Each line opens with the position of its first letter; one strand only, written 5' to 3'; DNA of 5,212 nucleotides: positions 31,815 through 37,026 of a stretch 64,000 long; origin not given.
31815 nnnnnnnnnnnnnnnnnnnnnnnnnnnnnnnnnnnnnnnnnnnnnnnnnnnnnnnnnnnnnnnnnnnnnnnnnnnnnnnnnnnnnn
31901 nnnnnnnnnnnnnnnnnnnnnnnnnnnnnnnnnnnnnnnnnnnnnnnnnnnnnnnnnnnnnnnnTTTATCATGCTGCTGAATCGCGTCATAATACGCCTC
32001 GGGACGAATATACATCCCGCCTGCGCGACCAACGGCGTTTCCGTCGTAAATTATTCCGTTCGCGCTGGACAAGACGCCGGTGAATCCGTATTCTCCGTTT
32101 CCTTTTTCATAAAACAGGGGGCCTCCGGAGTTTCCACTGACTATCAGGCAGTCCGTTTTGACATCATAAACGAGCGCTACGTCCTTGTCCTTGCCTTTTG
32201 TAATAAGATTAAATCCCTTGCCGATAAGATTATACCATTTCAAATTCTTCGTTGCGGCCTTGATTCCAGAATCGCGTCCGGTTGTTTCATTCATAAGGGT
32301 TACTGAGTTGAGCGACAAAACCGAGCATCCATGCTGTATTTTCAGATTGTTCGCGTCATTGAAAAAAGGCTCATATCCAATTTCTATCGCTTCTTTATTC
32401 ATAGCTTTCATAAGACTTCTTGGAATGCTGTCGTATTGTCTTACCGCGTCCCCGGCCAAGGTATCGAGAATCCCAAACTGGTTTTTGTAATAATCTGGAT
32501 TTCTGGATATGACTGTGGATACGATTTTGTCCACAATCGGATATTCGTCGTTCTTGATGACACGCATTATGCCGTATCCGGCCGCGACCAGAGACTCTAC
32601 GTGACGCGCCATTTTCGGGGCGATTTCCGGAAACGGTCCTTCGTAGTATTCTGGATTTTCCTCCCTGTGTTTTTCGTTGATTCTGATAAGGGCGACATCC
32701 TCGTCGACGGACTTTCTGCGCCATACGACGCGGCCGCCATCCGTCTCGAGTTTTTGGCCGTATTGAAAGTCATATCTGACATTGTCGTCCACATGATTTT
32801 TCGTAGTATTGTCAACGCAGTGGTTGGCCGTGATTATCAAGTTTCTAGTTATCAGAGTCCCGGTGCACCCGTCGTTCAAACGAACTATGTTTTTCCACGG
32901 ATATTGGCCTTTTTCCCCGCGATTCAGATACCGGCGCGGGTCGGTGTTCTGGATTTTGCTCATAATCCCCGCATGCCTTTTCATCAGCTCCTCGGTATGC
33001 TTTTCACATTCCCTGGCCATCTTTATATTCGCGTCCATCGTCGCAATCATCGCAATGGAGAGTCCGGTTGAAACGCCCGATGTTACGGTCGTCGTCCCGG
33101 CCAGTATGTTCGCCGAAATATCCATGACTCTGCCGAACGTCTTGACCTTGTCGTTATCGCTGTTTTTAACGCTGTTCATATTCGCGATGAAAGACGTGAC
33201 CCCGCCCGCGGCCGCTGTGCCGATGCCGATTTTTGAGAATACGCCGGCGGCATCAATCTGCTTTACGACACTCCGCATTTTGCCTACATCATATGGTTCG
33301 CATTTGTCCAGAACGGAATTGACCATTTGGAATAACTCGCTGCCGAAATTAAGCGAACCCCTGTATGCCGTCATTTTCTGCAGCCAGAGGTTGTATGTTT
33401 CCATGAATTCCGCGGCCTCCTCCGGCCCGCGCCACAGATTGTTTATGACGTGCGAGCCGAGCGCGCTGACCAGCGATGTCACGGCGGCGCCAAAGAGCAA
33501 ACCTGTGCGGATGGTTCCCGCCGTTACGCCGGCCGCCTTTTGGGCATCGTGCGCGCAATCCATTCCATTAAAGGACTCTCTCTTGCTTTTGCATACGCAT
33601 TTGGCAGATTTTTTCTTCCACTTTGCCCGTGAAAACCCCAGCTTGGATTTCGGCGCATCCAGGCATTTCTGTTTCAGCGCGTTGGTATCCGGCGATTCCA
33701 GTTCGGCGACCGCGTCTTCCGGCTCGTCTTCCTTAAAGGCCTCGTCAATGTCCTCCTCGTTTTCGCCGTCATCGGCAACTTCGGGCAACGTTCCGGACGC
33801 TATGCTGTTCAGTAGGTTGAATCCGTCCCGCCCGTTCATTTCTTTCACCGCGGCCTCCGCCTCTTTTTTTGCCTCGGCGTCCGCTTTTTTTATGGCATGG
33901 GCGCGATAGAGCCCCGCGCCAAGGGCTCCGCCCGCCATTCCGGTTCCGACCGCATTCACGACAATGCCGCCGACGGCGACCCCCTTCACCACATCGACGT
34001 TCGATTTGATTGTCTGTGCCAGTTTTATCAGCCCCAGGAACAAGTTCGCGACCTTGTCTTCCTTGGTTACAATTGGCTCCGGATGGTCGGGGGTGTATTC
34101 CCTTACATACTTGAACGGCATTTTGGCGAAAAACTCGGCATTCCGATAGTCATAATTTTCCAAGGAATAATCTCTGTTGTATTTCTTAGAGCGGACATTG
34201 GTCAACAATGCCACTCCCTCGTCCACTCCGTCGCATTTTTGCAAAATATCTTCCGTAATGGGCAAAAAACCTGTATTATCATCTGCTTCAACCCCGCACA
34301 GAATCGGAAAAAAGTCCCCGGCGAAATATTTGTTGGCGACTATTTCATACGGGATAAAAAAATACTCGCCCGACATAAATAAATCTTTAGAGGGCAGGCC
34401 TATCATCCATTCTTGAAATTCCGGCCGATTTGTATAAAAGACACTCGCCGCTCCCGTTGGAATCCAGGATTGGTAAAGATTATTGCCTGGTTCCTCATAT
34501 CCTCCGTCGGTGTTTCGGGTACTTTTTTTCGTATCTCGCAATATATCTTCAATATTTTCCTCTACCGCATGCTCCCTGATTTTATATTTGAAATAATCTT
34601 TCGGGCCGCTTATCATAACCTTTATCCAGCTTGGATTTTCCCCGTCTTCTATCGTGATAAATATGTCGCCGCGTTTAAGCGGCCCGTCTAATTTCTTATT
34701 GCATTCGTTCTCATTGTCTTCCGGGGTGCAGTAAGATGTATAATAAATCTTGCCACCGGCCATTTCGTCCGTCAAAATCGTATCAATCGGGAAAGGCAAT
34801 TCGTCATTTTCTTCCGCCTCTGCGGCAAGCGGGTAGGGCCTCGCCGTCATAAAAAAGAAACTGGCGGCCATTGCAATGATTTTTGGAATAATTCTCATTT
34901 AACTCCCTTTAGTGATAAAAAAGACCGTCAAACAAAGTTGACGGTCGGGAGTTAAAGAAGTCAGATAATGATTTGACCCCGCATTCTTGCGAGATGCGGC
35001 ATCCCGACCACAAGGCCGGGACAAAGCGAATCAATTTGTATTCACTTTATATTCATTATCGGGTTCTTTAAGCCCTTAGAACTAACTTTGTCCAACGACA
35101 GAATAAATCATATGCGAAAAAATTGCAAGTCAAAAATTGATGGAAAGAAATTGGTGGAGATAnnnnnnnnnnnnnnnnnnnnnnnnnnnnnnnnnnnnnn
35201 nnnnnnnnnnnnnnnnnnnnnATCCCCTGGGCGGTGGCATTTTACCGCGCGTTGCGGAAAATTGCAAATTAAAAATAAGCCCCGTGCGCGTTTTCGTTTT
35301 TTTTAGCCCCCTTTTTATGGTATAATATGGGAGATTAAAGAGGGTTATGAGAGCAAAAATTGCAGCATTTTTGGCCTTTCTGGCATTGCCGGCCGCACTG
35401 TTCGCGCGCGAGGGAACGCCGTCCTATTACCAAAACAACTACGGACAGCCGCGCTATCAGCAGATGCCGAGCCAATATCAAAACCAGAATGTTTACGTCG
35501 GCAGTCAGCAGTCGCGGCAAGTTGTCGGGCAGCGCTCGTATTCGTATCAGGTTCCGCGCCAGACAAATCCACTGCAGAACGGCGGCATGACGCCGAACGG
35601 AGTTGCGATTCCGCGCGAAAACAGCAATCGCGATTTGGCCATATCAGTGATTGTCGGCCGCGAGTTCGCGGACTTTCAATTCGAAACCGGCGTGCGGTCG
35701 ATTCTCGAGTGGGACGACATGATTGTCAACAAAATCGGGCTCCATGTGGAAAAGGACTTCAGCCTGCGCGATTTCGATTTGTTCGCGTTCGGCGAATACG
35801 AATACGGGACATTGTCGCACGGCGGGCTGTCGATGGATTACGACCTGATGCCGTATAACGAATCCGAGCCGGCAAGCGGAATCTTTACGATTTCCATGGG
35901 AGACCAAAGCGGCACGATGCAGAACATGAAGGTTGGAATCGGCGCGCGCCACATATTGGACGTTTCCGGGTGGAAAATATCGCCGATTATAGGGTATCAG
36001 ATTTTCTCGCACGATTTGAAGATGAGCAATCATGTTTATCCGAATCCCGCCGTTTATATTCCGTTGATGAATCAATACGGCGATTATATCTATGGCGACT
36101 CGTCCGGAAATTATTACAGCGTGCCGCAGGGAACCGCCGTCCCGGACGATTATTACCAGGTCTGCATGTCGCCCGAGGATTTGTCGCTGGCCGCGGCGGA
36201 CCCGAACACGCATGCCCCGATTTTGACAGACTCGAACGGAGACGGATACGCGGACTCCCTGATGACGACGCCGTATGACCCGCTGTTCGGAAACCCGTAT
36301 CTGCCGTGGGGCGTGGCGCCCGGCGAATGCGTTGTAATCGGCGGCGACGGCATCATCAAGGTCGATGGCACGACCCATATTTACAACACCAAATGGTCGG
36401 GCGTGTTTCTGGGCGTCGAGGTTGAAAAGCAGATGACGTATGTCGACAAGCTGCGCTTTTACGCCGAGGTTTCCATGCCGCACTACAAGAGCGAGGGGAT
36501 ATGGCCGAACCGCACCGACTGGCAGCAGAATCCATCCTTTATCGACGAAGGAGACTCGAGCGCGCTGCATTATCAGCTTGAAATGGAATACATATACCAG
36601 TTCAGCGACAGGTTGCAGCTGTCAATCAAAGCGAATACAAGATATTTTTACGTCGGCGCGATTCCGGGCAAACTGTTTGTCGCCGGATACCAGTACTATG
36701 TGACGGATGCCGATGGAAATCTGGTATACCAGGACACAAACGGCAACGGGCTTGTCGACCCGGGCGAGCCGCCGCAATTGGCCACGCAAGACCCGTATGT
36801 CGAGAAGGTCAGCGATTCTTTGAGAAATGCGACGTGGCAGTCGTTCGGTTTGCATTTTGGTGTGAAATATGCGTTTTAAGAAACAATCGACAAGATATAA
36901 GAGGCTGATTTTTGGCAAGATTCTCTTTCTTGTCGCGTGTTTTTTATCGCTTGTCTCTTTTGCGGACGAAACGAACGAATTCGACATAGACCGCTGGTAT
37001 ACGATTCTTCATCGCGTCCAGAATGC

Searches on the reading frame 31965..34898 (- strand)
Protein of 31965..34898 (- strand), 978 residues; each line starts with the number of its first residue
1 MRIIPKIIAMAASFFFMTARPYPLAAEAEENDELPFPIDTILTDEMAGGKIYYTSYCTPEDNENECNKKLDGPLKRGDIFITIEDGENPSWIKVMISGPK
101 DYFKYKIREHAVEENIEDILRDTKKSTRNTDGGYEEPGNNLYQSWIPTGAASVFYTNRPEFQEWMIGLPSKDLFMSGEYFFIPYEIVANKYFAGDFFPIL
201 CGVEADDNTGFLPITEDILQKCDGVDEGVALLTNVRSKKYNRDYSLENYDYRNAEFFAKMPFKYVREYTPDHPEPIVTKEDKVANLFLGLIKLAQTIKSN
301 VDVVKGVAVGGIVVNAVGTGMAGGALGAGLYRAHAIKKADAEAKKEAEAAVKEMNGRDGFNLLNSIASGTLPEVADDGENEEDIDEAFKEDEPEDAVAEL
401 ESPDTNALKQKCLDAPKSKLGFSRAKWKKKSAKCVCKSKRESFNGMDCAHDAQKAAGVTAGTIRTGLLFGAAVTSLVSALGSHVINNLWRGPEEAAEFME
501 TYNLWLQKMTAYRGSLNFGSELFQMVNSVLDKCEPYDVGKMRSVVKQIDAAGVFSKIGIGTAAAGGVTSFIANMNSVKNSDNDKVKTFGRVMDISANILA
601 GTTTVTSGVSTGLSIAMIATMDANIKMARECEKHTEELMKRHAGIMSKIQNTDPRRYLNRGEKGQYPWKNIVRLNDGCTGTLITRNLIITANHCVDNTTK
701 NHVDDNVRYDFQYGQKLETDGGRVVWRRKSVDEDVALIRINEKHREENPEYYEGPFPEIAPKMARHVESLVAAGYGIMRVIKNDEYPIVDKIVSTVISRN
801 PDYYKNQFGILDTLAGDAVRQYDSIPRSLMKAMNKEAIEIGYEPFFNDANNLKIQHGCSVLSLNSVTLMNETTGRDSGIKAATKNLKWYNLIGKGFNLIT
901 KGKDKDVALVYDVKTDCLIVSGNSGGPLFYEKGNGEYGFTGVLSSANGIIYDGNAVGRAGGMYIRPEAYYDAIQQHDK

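Call 7: search_protein_families(library=pfam, proteins=[window:31965-34898:-], max_evalue=0.01)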
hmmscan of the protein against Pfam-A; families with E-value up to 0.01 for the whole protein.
window:31965-34898:- (978 aa): 2 families
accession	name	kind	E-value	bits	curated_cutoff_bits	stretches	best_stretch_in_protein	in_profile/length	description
PF00089.32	Trypsin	-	1.7e-13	51.4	20.6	1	662-745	8-98/220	Trypsin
PF13365.12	Trypsin_2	-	4.1e-09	37.7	27.6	1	678-775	1-88/144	Trypsin-like peptidase domain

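Call 26: search_protein_families(library=padloc, proteins=[window:31965-34898:-], max_evalue=0.01)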
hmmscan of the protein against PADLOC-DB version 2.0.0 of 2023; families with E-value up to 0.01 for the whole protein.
window:31965-34898:- (978 aa): 2 families
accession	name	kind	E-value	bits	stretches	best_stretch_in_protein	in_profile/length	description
PDLC03855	LmuA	-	9.7e-09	33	1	669-747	9-86/425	-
PDLC02159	Avs1b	-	9.5e-07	24.5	1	676-743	18-81/1924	-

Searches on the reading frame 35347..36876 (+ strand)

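Call 7: search_protein_families(library=pfam, proteins=[window:35347-36876:+], max_evalue=0.01)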
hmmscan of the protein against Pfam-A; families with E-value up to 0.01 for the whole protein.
window:35347-36876:+ (510 aa): 1 family
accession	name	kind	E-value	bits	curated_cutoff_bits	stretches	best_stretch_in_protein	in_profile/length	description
PF17251.8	Pom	-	3.2e-12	46.8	22.4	1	113-429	24-240/285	Protochlamydia outer membrane protein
